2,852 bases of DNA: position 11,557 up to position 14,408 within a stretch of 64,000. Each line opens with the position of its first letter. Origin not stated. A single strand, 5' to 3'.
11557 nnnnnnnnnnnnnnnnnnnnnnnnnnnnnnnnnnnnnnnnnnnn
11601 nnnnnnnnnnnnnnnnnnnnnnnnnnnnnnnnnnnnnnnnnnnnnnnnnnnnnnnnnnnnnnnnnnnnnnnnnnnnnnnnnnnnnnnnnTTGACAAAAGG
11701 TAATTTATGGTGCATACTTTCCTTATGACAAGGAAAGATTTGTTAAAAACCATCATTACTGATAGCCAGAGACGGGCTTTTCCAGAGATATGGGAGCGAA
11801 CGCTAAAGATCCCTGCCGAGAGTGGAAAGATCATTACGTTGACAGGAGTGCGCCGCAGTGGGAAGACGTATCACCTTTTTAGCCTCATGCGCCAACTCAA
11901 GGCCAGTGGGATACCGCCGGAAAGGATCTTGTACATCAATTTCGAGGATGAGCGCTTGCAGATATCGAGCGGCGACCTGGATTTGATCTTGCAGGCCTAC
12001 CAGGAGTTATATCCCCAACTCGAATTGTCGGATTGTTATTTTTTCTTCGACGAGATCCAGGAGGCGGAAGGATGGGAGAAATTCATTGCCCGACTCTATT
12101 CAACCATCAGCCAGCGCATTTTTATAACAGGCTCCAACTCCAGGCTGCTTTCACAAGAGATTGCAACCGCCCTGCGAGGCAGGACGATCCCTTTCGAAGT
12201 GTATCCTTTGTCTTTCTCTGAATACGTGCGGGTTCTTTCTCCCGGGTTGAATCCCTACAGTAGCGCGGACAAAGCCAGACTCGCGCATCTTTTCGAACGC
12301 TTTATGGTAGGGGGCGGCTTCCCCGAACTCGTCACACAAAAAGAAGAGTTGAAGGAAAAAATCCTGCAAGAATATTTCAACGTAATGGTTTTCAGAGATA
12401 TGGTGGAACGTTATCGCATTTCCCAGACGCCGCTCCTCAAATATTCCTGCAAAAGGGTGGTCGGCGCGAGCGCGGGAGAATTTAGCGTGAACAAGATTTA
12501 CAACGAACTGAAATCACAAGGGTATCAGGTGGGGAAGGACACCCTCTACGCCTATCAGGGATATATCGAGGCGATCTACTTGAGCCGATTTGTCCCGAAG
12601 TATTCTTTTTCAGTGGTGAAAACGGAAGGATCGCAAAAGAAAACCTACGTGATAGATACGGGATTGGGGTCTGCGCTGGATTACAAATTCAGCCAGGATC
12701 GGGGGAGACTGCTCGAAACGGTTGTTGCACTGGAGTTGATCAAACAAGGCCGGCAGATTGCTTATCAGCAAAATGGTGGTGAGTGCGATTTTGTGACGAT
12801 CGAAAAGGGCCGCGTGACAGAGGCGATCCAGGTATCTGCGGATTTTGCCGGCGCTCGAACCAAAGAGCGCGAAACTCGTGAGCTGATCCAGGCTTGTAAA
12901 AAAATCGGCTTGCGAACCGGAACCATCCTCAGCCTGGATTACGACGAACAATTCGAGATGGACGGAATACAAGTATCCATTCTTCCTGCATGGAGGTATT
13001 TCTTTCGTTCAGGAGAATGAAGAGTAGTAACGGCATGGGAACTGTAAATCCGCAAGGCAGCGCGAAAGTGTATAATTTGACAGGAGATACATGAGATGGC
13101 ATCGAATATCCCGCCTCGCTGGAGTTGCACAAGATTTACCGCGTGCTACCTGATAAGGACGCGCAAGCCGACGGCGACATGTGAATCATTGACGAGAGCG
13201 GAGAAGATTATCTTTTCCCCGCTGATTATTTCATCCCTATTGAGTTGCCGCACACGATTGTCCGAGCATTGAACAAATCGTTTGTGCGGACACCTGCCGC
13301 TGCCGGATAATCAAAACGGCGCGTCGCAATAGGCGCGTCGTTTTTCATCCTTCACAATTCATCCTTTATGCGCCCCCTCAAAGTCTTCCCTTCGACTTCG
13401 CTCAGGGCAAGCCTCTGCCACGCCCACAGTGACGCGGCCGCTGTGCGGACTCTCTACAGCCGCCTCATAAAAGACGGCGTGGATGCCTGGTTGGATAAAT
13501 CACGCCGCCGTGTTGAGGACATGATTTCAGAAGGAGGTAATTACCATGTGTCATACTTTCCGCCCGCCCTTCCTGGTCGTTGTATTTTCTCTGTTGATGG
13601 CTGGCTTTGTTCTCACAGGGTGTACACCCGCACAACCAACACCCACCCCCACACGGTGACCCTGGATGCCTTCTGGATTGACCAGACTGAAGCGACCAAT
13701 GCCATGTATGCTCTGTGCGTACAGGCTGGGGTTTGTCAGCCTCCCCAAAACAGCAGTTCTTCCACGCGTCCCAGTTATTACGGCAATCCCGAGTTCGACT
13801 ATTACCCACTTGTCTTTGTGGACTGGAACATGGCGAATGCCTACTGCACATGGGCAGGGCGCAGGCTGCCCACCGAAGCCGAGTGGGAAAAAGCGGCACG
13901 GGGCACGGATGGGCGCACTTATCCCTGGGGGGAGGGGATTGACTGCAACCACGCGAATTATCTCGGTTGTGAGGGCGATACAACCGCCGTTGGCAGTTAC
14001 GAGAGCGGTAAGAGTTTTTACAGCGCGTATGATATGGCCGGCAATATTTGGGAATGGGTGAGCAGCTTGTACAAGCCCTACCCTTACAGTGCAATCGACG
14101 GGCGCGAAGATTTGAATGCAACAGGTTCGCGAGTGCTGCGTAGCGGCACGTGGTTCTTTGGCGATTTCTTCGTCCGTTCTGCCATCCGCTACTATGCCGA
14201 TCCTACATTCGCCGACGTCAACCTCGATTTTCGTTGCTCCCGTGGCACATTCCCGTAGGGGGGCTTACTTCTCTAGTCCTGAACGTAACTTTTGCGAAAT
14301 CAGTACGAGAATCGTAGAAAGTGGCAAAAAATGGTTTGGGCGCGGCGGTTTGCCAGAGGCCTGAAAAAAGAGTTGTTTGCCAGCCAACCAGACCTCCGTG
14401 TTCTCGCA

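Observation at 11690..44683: Three AAA_14/DUF4143 ATPase-nuclease genes look like leaderless single-gene insertion cassettes at housekeeping-gene ends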

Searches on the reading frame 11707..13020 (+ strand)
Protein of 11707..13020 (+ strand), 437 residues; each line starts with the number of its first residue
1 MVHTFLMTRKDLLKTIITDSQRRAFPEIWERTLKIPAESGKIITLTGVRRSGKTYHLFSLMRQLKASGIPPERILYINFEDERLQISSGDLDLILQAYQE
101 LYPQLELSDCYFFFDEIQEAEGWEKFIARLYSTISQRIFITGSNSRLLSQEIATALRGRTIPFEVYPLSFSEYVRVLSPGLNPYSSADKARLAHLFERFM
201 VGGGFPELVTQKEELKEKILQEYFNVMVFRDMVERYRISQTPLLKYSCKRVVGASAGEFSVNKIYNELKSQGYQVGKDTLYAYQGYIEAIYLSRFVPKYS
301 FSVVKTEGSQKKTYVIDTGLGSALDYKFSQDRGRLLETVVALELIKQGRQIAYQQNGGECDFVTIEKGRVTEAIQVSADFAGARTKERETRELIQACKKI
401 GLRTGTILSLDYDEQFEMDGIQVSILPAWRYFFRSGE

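Call 4: search_protein_families(library=pfam, proteins=[window:11707-13020:+], max_evalue=0.01)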
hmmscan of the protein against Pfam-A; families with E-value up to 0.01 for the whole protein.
window:11707-13020:+ (437 aa): 2 families
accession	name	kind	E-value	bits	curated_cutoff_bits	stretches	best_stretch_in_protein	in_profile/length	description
PF13173.12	AAA_14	-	2.7e-35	121.6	27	1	40-173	2-128/129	AAA domain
PF13635.12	DUF4143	-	8.9e-15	55.2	28.1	1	230-377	2-158/160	Domain of unknown function (DUF4143)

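Call 11: search_protein_families(library=padloc, proteins=[window:11707-13020:+], max_evalue=0.01)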
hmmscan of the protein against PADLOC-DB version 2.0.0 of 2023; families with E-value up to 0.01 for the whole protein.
window:11707-13020:+ (437 aa): 8 families
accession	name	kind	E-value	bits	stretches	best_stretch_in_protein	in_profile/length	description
PDLC04787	PDC-S01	-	2.1e-105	350.9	1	35-429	22-405/412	-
PDLC04789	PDC-S01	-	6.6e-29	99.1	1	31-349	8-304/375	-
PDLC04790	PDC-S01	-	1.8e-23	80.9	1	33-401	20-387/422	-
PDLC04791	PDC-S01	-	1.7e-16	58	1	38-379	17-352/395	-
PDLC04786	PDC-S01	-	1.9e-16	57.9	1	41-378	21-386/439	-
PDLC04792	PDC-S01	-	6.6e-10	36.1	1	38-211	17-202/452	-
PDLC04788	PDC-S01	-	9.6e-09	32.6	1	43-321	22-307/448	-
PDLC04140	mad8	-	0.0023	15.5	1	37-146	24-101/314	mads_8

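Call 12: search_protein_families(library=ncbifam, proteins=[window:11707-13020:+], max_evalue=0.01)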
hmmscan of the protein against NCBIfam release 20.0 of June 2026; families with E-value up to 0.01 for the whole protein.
window:11707-13020:+ (437 aa): 0 families

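Call 57: find_homologous_proteins(query=window:11725-13020:+, max_evalue=1e-20)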
Query window:11725-13020:+ (431 aa): 4256 proteins with E <= 1e-20 among 8000 candidates; the best 120 are listed.
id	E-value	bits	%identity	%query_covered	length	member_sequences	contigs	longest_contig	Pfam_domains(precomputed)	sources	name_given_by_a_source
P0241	2.8e-282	954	100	100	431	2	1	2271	PF13173.13,PF13635.13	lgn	-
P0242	1.5e-246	836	88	99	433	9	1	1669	PF13173.13,PF13635.13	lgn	-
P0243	7.7e-240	814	84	100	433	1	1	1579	PF13173.13,PF13635.13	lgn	-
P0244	4.7e-223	759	78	99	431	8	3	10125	PF13173.13,PF13635.13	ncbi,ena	-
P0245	1.8e-218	744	76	99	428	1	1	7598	PF13173.13,PF13635.13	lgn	-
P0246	2.3e-218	743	76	99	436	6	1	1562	PF13173.13,PF13635.13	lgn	-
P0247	2.6e-218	743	82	94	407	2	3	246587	PF13173.13,PF13635.13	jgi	jgi:predicted AAA+ superfamily ATPase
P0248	2.7e-215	733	75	99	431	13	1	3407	PF13173.13,PF13635.13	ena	-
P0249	3.4e-215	733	74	99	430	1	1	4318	PF13173.13,PF13635.13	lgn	-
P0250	1.3e-214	731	75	99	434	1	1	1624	PF13173.13,PF13635.13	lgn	-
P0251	1.6e-214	730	75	99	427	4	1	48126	PF13173.13,PF13635.13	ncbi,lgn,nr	ncbi:ATP-binding protein [Candidatus Daviesbacteria bacterium]|nr:ATP-binding protein [Candidatus Da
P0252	2.4e-214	730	75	100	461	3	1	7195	PF13173.13,PF13635.13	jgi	-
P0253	4.8e-214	729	74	99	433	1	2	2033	PF13173.13,PF13635.13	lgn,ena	-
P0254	1.3e-213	728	74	99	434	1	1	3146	PF13173.13,PF13635.13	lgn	-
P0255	2.8e-213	726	75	99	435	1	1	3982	PF13173.13,PF13635.13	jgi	-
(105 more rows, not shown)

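Call 59: find_encoding_contigs(protein=P0244, flank=5000, max_places=4)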
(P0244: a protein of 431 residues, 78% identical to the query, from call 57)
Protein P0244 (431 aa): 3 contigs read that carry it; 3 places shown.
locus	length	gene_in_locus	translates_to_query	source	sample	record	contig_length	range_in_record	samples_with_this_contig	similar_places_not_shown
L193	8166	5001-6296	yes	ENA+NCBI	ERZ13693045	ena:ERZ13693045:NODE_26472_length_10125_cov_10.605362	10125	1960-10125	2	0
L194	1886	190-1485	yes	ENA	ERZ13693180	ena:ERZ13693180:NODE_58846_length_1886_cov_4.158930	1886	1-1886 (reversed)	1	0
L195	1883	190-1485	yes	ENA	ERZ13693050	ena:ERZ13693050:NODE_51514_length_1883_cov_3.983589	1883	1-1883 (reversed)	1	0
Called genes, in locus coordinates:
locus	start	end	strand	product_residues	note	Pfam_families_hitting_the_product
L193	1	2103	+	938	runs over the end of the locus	PF00933:Glyco_hydro_3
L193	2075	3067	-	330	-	PF00069:Pkinase, PF07714:PK_Tyr_Ser-Thr, PF01636:APH (faint)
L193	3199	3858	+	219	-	PF16697:Yop-YscD_cpl, PF00498:FHA, PF00486:Trans_reg_C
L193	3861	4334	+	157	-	PF01243:PNPOx_N, PF13883:CREG_beta-barrel (weak)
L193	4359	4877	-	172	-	-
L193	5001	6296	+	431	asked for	PF13173:AAA_14, PF13635:DUF4143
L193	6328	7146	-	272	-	PF01555:N6_N4_Mtase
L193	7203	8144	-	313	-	-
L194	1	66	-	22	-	?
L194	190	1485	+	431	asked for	PF13173:AAA_14, PF13635:DUF4143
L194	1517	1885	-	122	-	?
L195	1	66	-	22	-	?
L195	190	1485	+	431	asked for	PF13173:AAA_14, PF13635:DUF4143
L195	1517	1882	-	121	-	?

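Call 74: find_encoding_contigs(protein=window:11725-13020:+, flank=5000, max_places=6)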
Protein window:11725-13020:+ (431 aa): 1 contig read that carries it; 1 place shown.
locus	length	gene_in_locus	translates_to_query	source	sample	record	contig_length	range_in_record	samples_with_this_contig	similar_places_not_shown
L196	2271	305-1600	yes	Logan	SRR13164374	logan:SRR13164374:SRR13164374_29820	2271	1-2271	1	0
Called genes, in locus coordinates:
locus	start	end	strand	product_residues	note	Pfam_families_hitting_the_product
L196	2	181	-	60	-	?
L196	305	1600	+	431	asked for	PF13173:AAA_14, PF13635:DUF4143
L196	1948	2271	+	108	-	?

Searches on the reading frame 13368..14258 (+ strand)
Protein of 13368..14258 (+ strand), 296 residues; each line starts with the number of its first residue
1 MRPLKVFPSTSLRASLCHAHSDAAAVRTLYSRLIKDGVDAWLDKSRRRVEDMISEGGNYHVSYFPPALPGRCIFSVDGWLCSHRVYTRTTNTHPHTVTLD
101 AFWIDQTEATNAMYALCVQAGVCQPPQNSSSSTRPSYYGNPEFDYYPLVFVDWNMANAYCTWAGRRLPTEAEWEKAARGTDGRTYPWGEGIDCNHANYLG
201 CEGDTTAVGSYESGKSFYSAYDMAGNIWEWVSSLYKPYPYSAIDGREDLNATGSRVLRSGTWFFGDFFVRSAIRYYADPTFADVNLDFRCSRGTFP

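Call 41: search_protein_families(library=pfam, proteins=[window:13368-14258:+], max_evalue=0.001)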
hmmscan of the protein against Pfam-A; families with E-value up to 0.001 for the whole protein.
window:13368-14258:+ (296 aa): 1 family
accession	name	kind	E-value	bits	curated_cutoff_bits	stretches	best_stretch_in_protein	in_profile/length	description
PF03781.23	FGE-sulfatase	-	2.5e-39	135.9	23.3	1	87-290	22-253/255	Sulfatase-modifying factor enzyme 1-like domain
